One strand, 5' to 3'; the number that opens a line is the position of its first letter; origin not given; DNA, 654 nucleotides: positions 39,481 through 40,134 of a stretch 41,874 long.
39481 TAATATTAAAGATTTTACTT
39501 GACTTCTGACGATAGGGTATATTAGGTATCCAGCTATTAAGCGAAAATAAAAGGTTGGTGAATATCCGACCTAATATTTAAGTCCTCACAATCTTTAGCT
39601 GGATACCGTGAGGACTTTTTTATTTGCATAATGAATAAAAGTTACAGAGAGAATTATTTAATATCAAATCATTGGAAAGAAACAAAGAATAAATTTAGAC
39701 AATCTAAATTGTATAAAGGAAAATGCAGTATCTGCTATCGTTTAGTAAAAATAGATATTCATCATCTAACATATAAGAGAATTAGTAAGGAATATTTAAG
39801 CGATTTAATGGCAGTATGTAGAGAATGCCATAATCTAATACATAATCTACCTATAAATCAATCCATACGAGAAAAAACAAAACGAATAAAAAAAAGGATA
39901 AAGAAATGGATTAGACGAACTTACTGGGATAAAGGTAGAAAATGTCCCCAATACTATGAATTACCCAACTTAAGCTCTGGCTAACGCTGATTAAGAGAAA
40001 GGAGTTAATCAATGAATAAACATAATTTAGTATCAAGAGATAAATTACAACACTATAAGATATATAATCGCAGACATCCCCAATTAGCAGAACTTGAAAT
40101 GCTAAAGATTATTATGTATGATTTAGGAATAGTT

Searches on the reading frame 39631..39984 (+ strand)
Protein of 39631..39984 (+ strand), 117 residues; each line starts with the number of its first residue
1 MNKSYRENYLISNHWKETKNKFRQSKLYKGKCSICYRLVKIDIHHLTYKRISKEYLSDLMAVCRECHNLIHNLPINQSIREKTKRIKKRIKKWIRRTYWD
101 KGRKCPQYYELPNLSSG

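Call 12: search_protein_families(library=pfam, proteins=[window:39631-39984:+], max_evalue=0.01)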
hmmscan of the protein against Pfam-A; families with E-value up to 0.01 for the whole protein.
window:39631-39984:+ (117 aa): 2 families
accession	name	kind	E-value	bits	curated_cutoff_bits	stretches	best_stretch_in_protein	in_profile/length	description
PF01844.29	HNH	-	0.0037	17.8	21.4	1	32-72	1-46/47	HNH endonuclease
PF10621.14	FpoO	-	0.0093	16.7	25.2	0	17-72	46-103/110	F420H2 dehydrogenase subunit FpoO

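Call 31: find_homologous_proteins(query=window:39631-39984:+, max_evalue=0.01)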
Query window:39631-39984:+ (117 aa): 1 proteins with E <= 0.01 among 3 candidates.
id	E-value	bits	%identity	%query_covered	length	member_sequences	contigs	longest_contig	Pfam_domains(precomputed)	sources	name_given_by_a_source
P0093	1.3e-73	262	100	100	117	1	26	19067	-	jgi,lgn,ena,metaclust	metaclust:\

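Call 72: search_protein_families(library=phrogs, proteins=[window:39631-39984:+], max_evalue=0.01)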
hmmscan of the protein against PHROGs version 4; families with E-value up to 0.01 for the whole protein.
window:39631-39984:+ (117 aa): 8 families
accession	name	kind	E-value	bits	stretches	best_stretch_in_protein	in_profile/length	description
phrog_8060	-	unknown function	1.8e-10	42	1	8-75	19-84/213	-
phrog_8048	-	DNA, RNA and nucleotide metabolism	3e-05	24.4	1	17-100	166-251/273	HNH endonuclease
phrog_7370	-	DNA, RNA and nucleotide metabolism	0.00019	22.5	1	29-98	41-111/115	HNH endonuclease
phrog_5200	-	DNA, RNA and nucleotide metabolism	0.00035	21.5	1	8-95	21-104/154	HNH endonuclease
phrog_144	-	DNA, RNA and nucleotide metabolism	0.00038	21.1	1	19-96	72-159/175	HNH endonuclease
phrog_119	-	DNA, RNA and nucleotide metabolism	0.00038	20.4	1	7-95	183-280/443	HNH endonuclease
phrog_740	-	DNA, RNA and nucleotide metabolism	0.0025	17.8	1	29-74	38-88/332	HNH endonuclease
phrog_7566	-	unknown function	0.009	17.3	0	28-99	11-79/96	-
